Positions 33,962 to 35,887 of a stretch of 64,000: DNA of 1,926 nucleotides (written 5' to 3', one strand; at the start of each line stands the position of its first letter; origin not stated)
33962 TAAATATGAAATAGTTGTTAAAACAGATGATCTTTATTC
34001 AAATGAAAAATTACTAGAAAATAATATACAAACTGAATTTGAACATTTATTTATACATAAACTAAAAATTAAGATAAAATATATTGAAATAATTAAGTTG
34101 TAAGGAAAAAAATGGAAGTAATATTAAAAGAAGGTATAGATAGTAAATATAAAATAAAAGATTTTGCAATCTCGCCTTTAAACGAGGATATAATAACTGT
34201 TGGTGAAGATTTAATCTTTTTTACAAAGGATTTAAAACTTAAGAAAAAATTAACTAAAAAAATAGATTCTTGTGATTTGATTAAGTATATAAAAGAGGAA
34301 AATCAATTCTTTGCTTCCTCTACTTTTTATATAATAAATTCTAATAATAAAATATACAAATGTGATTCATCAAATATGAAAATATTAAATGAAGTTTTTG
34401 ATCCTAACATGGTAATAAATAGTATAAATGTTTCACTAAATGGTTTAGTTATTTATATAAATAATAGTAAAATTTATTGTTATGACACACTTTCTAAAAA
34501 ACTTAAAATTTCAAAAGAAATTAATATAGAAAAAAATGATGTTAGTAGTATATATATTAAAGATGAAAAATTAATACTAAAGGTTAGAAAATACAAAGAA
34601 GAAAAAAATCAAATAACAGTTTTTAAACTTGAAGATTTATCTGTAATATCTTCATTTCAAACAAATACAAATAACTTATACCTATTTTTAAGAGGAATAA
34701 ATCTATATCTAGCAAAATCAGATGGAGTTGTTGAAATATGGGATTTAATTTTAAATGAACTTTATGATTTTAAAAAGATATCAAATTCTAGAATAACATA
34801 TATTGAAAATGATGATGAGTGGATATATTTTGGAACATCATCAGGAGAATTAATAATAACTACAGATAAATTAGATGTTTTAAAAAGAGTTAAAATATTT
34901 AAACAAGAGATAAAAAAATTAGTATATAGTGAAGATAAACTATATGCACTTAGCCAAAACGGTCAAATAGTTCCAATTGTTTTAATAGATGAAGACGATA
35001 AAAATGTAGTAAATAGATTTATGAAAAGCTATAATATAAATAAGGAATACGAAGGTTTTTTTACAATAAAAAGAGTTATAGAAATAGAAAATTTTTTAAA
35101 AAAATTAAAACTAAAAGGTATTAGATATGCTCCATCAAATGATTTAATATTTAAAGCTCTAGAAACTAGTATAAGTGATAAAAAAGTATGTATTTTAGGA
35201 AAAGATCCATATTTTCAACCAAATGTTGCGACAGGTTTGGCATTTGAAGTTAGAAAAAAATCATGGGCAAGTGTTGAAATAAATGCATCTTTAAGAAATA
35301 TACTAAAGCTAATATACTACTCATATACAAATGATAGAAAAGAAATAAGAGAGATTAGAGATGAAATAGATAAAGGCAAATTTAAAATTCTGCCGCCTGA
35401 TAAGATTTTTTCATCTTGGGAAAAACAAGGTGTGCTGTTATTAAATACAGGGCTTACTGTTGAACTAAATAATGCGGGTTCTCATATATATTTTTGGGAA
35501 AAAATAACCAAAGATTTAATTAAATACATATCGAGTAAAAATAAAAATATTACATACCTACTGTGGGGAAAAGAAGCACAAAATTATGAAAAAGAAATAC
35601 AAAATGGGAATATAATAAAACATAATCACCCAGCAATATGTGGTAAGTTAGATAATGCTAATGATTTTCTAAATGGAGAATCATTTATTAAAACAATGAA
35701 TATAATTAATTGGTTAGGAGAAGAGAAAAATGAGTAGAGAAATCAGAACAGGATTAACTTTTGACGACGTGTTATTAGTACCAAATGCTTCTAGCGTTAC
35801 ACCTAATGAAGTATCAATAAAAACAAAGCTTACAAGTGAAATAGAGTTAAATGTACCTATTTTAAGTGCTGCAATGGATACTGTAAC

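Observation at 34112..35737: UNG-like uracil-DNA glycosylase fused to a ~300-aa N-terminal repeat domain, with substitutions in the GQDPYH motif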

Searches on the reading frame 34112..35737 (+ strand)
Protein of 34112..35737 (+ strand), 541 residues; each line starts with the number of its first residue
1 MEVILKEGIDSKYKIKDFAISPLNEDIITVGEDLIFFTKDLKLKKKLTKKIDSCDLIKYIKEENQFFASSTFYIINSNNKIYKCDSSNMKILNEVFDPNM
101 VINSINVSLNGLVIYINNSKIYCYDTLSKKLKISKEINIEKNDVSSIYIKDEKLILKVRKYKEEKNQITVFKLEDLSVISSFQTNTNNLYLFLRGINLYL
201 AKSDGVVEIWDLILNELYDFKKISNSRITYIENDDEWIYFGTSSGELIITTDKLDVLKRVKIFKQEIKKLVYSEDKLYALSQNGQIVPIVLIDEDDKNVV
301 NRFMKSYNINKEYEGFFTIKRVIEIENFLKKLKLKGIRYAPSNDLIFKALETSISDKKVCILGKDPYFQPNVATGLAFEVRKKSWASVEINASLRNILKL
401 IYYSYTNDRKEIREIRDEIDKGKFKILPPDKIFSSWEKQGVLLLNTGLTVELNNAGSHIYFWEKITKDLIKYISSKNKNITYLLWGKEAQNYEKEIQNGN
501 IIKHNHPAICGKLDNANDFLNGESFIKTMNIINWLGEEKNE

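Call 3: search_protein_families(library=pfam, proteins=[window:34112-35737:+], max_evalue=1)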
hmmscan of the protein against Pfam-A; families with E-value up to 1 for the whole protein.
window:34112-35737:+ (541 aa): 9 families
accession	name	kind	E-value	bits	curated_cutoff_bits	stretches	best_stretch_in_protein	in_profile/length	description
PF24807.1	WD40_CDC20-Fz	-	3.3e-08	33.6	200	2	178-290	53-162/292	CDC20/Fizzy WD40 domain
PF03167.25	UDG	-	5.6e-08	33.4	24.3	1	356-508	7-119/141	Uracil DNA glycosylase superfamily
PF23414.1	Beta-prop_EML_2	-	9.7e-07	28.8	90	2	203-284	18-102/266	Echinoderm microtubule-associated protein second beta-propeller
PF17005.11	WD40_like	-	5.6e-06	26.4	40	1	161-287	17-144/301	WD40-like domain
PF09826.15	Beta_propel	-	0.003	16.9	22.4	1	113-169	24-80/495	Beta propeller domain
PF24814.1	WD40_Prp19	-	0.0098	15.4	320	0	170-277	161-273/281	Prp19 WD40 domain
PF25174.1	Beta-prop_THOC3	-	0.02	14.3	305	1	52-212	47-200/272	THOC3 beta-propeller domain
PF03478.24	Beta-prop_KIB1-4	-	0.13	12.2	27.4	0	234-292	101-139/242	KIB1-4 beta-propeller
PF23749.1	DUF7165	-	0.16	11.2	26.7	1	109-175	31-94/442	Domain of unknown function (DUF7165)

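Call 4: search_protein_families(library=ncbifam, proteins=[window:34112-35737:+], max_evalue=1)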
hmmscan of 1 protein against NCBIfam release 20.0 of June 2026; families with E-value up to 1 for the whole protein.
window:34112-35737:+ (541 aa): 6 families
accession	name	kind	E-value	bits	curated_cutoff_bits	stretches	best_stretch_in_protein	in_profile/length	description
NF003592.0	PRK05254.1-5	equivalog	9.2e-35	120.4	162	1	317-536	17-214/225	uracil-DNA glycosylase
NF003589.0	PRK05254.1-2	equivalog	2.5e-32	112.3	223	1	318-533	20-214/227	uracil-DNA glycosylase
TIGR00628.1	ung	equivalog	1.7e-31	109.8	185.75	1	320-529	15-202/210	uracil-DNA glycosylase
NF003588.0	PRK05254.1-1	equivalog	4e-29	101.8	143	1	320-537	23-217/225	uracil-DNA glycosylase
NF003591.1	PRK05254.1-4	equivalog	1.4e-28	99.9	237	1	314-509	10-186/208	uracil-DNA glycosylase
NF046005.2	near_gluc_PtsG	equivalog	0.12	12.7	45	0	156-209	29-83/85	MPN207a family PTS transporter accessory protein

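Call 5: search_solved_structures(query=window:34112-35737:+, max_evalue=1, show_alignments=3)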
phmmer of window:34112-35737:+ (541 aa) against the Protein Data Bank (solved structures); distinct sequences matched with E-value up to 1: 61 (the best 60 are shown).
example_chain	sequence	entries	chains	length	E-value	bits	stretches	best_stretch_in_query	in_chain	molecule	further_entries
2boo_A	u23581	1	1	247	7.2e-20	74.4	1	323-509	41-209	URACIL-DNA GLYCOSYLASE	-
3ufm_A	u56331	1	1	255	8.2e-20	74.2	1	323-509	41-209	Uracil-DNA glycosylase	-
3tr7_A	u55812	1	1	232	9.1e-20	74.1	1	324-536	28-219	Uracil-DNA glycosylase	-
4uqm_A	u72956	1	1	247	1.4e-19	73.5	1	323-509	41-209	URACIL-DNA GLYCOSYLASE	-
8ail_I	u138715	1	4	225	4.5e-19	71.8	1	325-538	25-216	Uracil-DNA glycosylase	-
3zoq_A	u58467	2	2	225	5.9e-19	71.4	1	324-528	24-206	URACIL-DNA GLYCOSYLASE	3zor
3wdf_A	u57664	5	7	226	3e-18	69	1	325-510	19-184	Uracil-DNA glycosylase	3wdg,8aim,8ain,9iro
1eui_A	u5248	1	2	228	2.5e-17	66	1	336-508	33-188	URACIL-DNA GLYCOSYLASE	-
1lqg_A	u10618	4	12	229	2.6e-17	66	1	336-508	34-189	URACIL-DNA GLYCOSYLASE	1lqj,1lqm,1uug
1flz_A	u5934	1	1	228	2.6e-17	65.9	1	336-508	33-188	URACIL-DNA GLYCOSYLASE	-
2eug_A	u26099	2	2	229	2.7e-17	65.9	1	336-508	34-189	PROTEIN (GLYCOSYLASE)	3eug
1eug_A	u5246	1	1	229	2.7e-17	65.9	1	336-508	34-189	PROTEIN (GLYCOSYLASE)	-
3uf7_A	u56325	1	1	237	2.9e-17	65.8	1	336-508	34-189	Uracil-DNA glycosylase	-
2jhq_A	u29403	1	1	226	3.1e-17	65.7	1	336-532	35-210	URACIL DNA-GLYCOSYLASE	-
4eug_A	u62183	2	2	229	1.7e-16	63.3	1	336-494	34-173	PROTEIN (GLYCOSYLASE)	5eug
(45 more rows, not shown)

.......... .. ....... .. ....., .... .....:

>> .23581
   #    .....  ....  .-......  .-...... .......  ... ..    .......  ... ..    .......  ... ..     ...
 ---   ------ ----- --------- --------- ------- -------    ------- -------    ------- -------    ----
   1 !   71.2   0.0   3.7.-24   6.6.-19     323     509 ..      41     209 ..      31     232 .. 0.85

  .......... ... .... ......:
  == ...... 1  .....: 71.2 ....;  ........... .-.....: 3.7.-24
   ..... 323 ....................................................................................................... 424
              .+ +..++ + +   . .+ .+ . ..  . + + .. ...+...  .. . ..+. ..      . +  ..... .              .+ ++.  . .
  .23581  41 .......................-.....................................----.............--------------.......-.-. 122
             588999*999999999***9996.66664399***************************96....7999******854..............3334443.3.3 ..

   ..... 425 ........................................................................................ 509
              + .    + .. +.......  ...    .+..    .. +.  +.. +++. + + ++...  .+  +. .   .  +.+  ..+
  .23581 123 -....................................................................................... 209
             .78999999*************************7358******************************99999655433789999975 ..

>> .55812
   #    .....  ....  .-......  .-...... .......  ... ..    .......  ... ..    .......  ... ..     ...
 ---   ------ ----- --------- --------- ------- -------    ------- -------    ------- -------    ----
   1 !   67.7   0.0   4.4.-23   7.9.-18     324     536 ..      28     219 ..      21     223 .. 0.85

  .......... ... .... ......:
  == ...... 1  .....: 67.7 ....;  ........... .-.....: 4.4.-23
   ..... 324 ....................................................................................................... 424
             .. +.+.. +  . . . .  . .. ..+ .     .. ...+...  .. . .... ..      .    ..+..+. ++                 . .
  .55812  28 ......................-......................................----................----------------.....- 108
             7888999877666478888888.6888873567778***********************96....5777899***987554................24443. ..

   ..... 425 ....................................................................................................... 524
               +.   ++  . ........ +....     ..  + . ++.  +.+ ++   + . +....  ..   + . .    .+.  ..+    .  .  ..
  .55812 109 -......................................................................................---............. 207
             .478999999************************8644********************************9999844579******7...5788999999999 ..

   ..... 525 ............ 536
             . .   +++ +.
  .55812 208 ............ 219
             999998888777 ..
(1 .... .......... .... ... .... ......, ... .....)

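Call 6: find_homologous_proteins(query=window:34112-35737:+, max_evalue=0.001)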
Query window:34112-35737:+ (541 aa): 472 proteins with E <= 0.001 among 8000 candidates; the best 120 are listed.
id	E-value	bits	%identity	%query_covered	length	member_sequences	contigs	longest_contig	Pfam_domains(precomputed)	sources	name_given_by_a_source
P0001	0.0e+0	1169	100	100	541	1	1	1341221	PF17005.12,PF03167.26,PF24807.2,PF23414.2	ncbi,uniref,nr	ncbi:uracil-DNA glycosylase [Oceanivirga miroungae]|uniref:uracil-DNA glycosylase n=1 Tax=Oceanivirg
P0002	0.0e+0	1022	86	99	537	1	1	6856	PF03167.26,PF24807.2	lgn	-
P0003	8.5e-237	805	68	99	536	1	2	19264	PF03167.26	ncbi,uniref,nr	ncbi:uracil-DNA glycosylase family protein [Oceanivirga salmonicida]|uniref:uracil-DNA glycosylase f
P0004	1.5e-188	646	58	99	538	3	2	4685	PF03167.26,PF24807.2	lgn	-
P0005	8.4e-185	633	56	99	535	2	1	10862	PF03167.26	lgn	-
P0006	5.7e-182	624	55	99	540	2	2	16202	PF03167.26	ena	-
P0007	3.7e-177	608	56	100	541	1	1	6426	-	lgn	-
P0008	1.1e-176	607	55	100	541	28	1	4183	PF23381.2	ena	-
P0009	7.5e-175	601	55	100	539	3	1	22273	PF03167.26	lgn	-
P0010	2.4e-174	599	54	100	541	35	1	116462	PF03167.26,PF24807.2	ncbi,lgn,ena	-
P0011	3.4e-173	595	54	100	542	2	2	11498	PF03167.26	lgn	-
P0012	3.5e-172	592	54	99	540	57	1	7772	PF03167.26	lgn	-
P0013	9.1e-172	590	54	99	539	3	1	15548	PF17005.12,PF03167.26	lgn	-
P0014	8.5e-168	577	52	99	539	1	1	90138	-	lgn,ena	-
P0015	9.5e-168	577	52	99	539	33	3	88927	-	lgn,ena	-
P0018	1.0e-142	495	47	100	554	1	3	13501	PF24814.2,PF17005.12,PF03167.26,PF24807.2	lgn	-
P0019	3.9e-142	493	46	99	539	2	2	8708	PF17005.12,PF03167.26,PF23411.2,PF24807.2,PF23414.2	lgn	-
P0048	3.8e-133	463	45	99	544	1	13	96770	PF03167.26,PF24807.2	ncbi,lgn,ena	-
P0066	5.3e-133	463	45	99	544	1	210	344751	PF03167.26,PF24807.2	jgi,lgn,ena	jgi:Uracil DNA glycosylase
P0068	5.4e-133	463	45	99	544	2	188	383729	PF03167.26,PF24807.2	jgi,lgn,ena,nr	jgi:uracil DNA glycosylase superfamily|nr:MAG TPA: hypothetical protein [Caudoviricetes sp.]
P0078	6.3e-133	462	45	99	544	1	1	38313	PF03167.26,PF24807.2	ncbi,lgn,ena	-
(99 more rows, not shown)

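Call 14: list_cluster_members(proteins=[P0010, P0048, P0066, P0068, P0078, P0015, P0018, P0019, P0006, P0012])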
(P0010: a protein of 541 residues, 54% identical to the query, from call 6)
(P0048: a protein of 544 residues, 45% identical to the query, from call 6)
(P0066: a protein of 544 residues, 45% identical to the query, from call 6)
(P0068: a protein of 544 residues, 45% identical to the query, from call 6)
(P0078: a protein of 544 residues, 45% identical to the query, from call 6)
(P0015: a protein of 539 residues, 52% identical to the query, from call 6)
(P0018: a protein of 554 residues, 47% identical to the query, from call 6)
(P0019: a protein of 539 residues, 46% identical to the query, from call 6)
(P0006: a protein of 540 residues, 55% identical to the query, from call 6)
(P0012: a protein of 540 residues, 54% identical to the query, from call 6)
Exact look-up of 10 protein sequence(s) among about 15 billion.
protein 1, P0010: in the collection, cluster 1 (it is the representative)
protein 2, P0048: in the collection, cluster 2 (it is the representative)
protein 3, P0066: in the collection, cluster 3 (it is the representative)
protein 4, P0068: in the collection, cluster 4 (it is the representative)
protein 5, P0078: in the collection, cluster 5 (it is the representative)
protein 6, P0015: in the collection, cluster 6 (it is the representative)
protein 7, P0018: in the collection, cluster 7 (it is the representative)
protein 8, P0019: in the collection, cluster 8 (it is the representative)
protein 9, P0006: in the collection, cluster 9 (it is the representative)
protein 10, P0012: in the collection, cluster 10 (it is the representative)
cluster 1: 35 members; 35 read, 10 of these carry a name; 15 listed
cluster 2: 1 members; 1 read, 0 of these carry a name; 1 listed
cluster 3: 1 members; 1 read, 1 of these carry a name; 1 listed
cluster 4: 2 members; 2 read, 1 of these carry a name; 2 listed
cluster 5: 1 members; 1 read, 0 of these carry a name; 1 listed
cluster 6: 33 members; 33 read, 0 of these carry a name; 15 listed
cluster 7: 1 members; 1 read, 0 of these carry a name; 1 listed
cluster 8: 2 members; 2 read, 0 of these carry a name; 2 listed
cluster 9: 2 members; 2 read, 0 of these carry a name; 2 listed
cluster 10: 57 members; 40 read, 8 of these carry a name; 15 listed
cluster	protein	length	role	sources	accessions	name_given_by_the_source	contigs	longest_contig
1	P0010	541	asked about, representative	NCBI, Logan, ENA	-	-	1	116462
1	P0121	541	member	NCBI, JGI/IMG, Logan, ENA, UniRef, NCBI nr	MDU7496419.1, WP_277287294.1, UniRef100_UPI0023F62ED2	uracil-DNA glycosylase [Sneathia sanguinegens] | uracil-DNA glycosylase n=1 Tax=Sneathia sanguinegens TaxID=40543 RepID=UPI0023F62ED2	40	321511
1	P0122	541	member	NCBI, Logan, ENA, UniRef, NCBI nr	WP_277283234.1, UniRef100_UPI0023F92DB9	uracil-DNA glycosylase [Sneathia sanguinegens] | uracil-DNA glycosylase n=1 Tax=Sneathia sanguinegens TaxID=40543 RepID=UPI0023F92DB9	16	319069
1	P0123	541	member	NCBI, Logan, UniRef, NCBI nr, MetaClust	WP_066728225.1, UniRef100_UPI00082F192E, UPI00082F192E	uracil-DNA glycosylase [Sneathia sanguinegens] | uracil-DNA glycosylase n=1 Tax=Sneathia sanguinegens TaxID=40543 RepID=UPI00082F192E | status=active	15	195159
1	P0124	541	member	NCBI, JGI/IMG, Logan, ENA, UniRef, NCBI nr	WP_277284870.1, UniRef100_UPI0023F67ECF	uracil-DNA glycosylase [Sneathia sanguinegens] | hypothetical protein | uracil-DNA glycosylase n=1 Tax=Sneathia sanguinegens TaxID=40543 RepID=UPI0023F67ECF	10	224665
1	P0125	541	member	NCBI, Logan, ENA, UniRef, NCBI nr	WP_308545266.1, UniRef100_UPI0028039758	uracil-DNA glycosylase [uncultured Sneathia sp.] | uracil-DNA glycosylase n=1 Tax=uncultured Sneathia sp. TaxID=278067 RepID=UPI0028039758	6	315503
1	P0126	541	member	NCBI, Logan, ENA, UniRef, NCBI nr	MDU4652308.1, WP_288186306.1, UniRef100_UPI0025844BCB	uracil-DNA glycosylase [Sneathia sanguinegens] | uracil-DNA glycosylase n=1 Tax=Sneathia sanguinegens TaxID=40543 RepID=UPI0025844BCB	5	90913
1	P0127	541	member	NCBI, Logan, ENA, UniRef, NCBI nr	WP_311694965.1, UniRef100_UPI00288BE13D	uracil-DNA glycosylase [Sneathia sanguinegens] | uracil-DNA glycosylase n=1 Tax=Sneathia sanguinegens TaxID=40543 RepID=UPI00288BE13D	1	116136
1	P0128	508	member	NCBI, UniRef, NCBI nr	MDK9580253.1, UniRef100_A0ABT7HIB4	uracil-DNA glycosylase [Sneathia sanguinegens] | uracil-DNA glycosylase n=2 Tax=Sneathia sanguinegens TaxID=40543 RepID=A0ABT7HIB4_9FUSO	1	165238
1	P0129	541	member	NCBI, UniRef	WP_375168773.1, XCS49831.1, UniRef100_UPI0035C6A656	uracil-DNA glycosylase [Sneathia sanguinegens] | uracil-DNA glycosylase n=1 Tax=Sneathia sanguinegens TaxID=40543 RepID=UPI0035C6A656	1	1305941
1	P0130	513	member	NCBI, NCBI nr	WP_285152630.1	uracil-DNA glycosylase [Sneathia sanguinegens]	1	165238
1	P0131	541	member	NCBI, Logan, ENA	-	-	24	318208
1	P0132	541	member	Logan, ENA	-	-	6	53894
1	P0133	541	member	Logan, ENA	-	-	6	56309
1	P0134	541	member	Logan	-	-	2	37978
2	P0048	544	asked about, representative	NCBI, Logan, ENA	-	-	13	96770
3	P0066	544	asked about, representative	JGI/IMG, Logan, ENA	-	Uracil DNA glycosylase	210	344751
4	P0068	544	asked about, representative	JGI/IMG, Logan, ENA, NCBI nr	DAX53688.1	uracil DNA glycosylase superfamily | MAG TPA: hypothetical protein [Caudoviricetes sp.]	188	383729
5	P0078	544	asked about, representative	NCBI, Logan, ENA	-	-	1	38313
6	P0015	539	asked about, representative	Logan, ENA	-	-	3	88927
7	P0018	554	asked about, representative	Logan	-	-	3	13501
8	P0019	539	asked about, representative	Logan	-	-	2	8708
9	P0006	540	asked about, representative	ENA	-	-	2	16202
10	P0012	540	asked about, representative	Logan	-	-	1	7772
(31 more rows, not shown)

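Call 16: find_encoding_contigs(protein=P0066, flank=10000, max_places=3)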
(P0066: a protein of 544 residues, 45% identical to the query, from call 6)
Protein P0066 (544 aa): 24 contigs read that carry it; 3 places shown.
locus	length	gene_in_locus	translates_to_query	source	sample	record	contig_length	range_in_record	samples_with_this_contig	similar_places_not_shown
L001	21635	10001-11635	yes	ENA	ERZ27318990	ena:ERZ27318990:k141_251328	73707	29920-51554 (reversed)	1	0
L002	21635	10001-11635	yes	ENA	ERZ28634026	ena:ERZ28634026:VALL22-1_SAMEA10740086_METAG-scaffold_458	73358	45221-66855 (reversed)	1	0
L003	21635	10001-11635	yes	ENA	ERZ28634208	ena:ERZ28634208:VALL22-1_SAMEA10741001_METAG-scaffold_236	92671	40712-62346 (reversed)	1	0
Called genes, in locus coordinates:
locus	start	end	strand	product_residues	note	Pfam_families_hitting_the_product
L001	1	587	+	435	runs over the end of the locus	PF00278:Orn_DAP_Arg_deC, PF02784:Orn_Arg_deC_N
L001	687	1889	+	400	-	PF00696:AA_kinase, PF01842:ACT (faint), PF13840:ACT_7, PF22468:ACT_9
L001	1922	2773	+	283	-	PF01678:DAP_epimerase, PF26317:CntK_N (faint), PF01678:DAP_epimerase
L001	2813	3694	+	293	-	PF00701:DHDPS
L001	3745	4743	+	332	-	PF01118:Semialdhyde_dh, PF02800:Gp_dh_C (faint), PF02774:Semialdhyde_dhC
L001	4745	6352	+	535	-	PF00497:SBP_bac_3, PF10613:Lig_chan-Glu_bd (weak), PF00528:BPD_transp_1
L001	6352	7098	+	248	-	PF02463:SMC_N, PF13476:AAA_23 (faint), PF00005:ABC_tran, PF09818:ABC_ATPase (faint), PF13304:AAA_21 (weak)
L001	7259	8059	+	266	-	-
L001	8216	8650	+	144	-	PF00572:Ribosomal_L13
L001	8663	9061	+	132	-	PF00380:Ribosomal_S9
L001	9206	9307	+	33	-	-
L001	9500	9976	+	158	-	-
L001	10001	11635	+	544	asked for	PF24807:WD40_CDC20-Fz (faint), PF03167:UDG (weak)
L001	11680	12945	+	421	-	PF04101:Glyco_tran_28_C (faint), PF06722:EryCIII-like_C (weak)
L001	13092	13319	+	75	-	-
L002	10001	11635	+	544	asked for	PF24807:WD40_CDC20-Fz (faint), PF03167:UDG (weak)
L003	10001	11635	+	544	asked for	PF24807:WD40_CDC20-Fz (faint), PF03167:UDG (weak)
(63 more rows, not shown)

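Call 26: predict_structure(alignment_id=A1)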
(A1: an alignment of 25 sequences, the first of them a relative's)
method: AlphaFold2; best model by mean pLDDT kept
length: 541 residues; sequences in the alignment: 25
mean_pLDDT: 89.0   pTM: 0.71
mean pLDDT of the five models: 89.0, 88.6, 86.9, 86.6, 85.5
residues with pLDDT >= 90: 341; 70-90: 174; 50-70: 21; < 50: 5
segments of 3 or more residues with pLDDT < 50: 539-541
pLDDT, mean of each block of 10 residues (from residue 1): 84 93 91 92 87 88 66 93 93 92 92 93 93 91 91 92 93 93 93 93 95 92 96 92 96 91 94 91 93 75 93 92 90 83 88 93 83 56 80 88 92 92 89 90 91 88 94 94 92 92 87 84 88 75 33
secondary structure, 60 per line:
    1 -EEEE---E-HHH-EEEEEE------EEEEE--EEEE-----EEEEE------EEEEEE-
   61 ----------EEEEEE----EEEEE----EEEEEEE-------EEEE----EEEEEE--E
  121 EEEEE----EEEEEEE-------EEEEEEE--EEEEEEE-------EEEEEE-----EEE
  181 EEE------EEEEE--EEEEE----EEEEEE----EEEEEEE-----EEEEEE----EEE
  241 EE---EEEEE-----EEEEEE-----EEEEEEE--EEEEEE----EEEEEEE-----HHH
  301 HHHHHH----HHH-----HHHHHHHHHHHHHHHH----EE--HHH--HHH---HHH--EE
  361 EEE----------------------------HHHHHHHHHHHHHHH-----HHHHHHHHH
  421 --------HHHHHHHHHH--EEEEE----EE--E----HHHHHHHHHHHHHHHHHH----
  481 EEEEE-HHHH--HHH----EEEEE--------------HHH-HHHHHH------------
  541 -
elements in order: E2-5 E15-20 E27-31 E34-37 E43-47 E54-59 E71-76 E81-85 E90-96 E104-107 E112-117 E120-125 E130-136 E144-150 E153-159 E167-172 E178-183 E190-194 E197-201 E206-211 E216-222 E228-233 E238-242 E246-250 E256-261 E267-273 E276-281 E286-292 H298-306 H319-334 E359-363 H392-406 H412-420 H429-438 E441-445 H459-476 E481-485 H487-490 E500-504 H523-528
